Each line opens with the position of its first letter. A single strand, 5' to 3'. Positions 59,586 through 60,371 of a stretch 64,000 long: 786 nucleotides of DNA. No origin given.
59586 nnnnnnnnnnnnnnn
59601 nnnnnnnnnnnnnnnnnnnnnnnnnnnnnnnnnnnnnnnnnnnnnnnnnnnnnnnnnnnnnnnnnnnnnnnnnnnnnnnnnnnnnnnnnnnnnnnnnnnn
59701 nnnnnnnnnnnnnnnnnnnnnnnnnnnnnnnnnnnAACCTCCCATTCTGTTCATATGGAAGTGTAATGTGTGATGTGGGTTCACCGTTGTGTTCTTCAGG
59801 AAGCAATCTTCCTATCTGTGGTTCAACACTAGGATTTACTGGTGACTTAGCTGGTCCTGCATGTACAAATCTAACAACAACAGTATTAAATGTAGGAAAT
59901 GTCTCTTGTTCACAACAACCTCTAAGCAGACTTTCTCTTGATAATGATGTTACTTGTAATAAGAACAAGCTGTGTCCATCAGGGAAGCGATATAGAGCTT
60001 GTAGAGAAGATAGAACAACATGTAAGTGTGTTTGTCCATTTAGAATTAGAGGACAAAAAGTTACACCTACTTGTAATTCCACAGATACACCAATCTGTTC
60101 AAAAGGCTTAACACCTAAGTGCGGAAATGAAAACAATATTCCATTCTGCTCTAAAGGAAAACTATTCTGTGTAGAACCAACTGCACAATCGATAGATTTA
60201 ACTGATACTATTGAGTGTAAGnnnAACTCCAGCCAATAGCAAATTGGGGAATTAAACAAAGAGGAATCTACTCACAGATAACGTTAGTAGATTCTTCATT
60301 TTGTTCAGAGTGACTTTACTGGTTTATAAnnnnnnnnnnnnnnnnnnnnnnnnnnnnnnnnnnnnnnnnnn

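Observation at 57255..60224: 989-aa surface protein with near-identical tandem Ig-like repeats, Ser/Thr and poly-Ser tracts and a Cys-rich C-terminal domain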

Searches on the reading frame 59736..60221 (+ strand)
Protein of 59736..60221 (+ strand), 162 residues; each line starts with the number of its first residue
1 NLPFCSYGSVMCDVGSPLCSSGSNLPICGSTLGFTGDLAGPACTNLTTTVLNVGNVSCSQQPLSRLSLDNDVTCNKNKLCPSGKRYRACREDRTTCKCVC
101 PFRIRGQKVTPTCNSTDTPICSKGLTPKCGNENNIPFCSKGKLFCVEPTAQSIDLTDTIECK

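Call 31: find_related_loci(query=A2, collection=genome_contigs, flank=6000)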
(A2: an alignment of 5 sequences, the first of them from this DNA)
Query A2 (162 aa) in genome_contigs; peptide patterns used: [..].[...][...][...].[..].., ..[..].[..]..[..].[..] (x = any residue, [..] = any of these).
39 stretches matched a pattern; 1 encode a relative of the query (tblastn E <= 1e-3); 1 distinct loci.
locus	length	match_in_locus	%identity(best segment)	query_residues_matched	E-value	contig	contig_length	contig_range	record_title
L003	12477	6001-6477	42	4-162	2e-31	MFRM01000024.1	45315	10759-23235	MAG: Candidatus Melainabacteria bacterium RIFCSPHIGHO2_02_FULL_34_12 rifcsphigho2_02_scaffold_833, whole genome shotgun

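Call 35: predict_structure(alignment_id=A1)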
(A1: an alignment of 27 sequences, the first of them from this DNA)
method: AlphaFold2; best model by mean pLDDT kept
length: 162 residues; sequences in the alignment: 27
mean_pLDDT: 92.2   pTM: 0.85
mean pLDDT of the five models: 92.2, 91.0, 90.5, 90.3, 90.2
residues with pLDDT >= 90: 136; 70-90: 17; 50-70: 9; < 50: 0
segments of 3 or more residues with pLDDT < 50: none
pLDDT, mean of each block of 10 residues (from residue 1): 93 94 92 96 95 95 63 86 94 95 89 97 96 98 97 97 95
secondary structure, 60 per line:
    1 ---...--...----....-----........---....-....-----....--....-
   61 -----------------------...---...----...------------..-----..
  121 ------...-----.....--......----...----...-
elements in order: E4-6 E9-11 E16-19 E25-28 H29-32 H36-39 E41-44 E50-53 E56-59 E90-92 E97-99 E127-129 E135-139 E142-147 E152-154 E159-161

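Call 43: search_solved_structures(query=A1, max_evalue=10)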
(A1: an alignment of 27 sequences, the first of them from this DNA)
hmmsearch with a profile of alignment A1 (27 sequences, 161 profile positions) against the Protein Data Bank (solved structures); distinct sequences matched with E-value up to 10: 0.

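Call 45: fold_search(model_id=the predicted structure, library=pdb)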
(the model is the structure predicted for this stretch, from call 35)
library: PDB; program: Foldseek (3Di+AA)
matches with E <= 10: 8; with E <= 0.001: 0
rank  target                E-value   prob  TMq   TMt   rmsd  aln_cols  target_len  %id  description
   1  9bkr                  5.2e+00  0.02  0.11  0.23   8.8        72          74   12  Crystal structure of the Human TRIP12 WWE domain (isoform 2) in complex with ATP (released 2024-07-31)
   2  4uxg_K                5.8e+00  0.00  0.11  0.06  22.4       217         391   10  Crystal structure of the carboxy-terminal region of the bacteriophage T4 proximal long tail fibre protein gp34, R32 na (released 2015-09-30)
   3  9g8m_M                6.5e+00  0.02  0.14  0.03  12.9        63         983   13  human 80S ribosome bound by a SKI2-exosome complex (released 2024-10-23)
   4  8gyr_A                7.3e+00  0.01  0.09  0.09  11.7        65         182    9  Crystal structure of a variable region segment of Leptospira host-interacting outer surface protein, LigA (released 2023-06-28)
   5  3tto_A                8.6e+00  0.01  0.11  0.03  16.6        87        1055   16  Crystal structure of Leuconostoc mesenteroides NRRL B-1299 N-terminally truncated dextransucrase DSR-E in triclinic fo (released 2012-01-25)
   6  4or1_A                9.1e+00  0.01  0.11  0.13  12.2        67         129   12  Structure and mechanism of fibronectin binding and biofilm formation of enteroaggregative Escherischia coli AAF fimbri (released 2014-12-24)
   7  8h2i_bQ               9.1e+00  0.00  0.07  0.07  21.8        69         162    9  Near-atomic structure of five-fold averaged PBCV-1 capsid (released 2022-11-16)
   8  9rmu_C                9.6e+00  0.02  0.13  0.09   8.0        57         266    9  SIVtal integrase in complex with RNA stem-loop (focused refinement of the filament repeat unit) (released 2025-12-10)

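Call 68: find_related_loci(query=A2, collection=metagenome_contigs, flank=6000)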
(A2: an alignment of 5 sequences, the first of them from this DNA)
Query A2 (162 aa) in metagenome_contigs; peptide patterns used: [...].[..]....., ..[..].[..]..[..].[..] (x = any residue, [..] = any of these).
97 stretches matched a pattern; 3 encode a relative of the query (tblastn E <= 1e-3); 3 distinct loci.
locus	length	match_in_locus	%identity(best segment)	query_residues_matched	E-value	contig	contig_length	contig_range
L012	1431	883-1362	45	1-162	2e-41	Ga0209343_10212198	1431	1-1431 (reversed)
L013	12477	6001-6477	42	4-162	2e-31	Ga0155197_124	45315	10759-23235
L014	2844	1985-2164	47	2-59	8e-11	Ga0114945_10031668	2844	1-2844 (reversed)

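Call 73: fold_search(model_id=the predicted structure, library=viral)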
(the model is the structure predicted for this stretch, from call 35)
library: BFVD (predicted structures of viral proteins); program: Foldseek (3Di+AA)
matches with E <= 10: 49; with E <= 0.001: 0
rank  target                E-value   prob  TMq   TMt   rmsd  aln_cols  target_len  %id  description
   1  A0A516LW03            1.4e+00  0.03  0.16  0.08  15.8       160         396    9  (no name in the UniProt tables at hand)
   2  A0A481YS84            2.6e+00  0.02  0.10  0.09  15.7       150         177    9  Uncharacterized protein [Marseillevirus LCMAC101]
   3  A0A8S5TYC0            2.9e+00  0.01  0.12  0.05  24.2       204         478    9  Uncharacterized protein [Myoviridae sp. ctPkm1]
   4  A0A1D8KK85            2.9e+00  0.01  0.13  0.05  20.3       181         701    9  Uncharacterized protein [Synechococcus phage S-CAM3]
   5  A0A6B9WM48            3.1e+00  0.01  0.12  0.04  20.2       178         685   12  Peptidase S74 domain-containing protein [Escherichia phage aaroes]
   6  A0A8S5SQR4            3.5e+00  0.05  0.14  0.31   6.8        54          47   17  Uncharacterized protein [Siphoviridae sp. ctkyE7]
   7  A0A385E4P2            3.7e+00  0.01  0.15  0.04  14.1       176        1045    7  Central straight fiber [Vibrio phage vB_VpS_PG07]
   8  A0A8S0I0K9            3.7e+00  0.01  0.10  0.05  14.9       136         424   10  (no name in the UniProt tables at hand)
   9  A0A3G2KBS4            4.1e+00  0.01  0.13  0.04  20.9       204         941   10  Long-tail fiber proximal subunit [Escherichia phage p000v]
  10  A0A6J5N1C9            4.3e+00  0.01  0.13  0.06  26.7       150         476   13  Uncharacterized protein [uncultured Caudovirales phage]
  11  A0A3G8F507            4.3e+00  0.01  0.11  0.07  20.9       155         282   15  Tail fiber protein [Pseudomonas phage vB_PaeM_LCK69]
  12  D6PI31                4.6e+00  0.01  0.17  0.07  23.5       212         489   11  (no name in the UniProt tables at hand)
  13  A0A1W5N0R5            4.8e+00  0.02  0.11  0.17   8.9        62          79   11  Uncharacterized protein [Cronobacter phage vB_CsaM_leB]
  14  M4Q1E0                4.8e+00  0.01  0.12  0.04  22.0       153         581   11  (no name in the UniProt tables at hand)
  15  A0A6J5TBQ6            4.8e+00  0.01  0.13  0.05  17.7       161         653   11  Uncharacterized protein [uncultured Caudovirales phage]
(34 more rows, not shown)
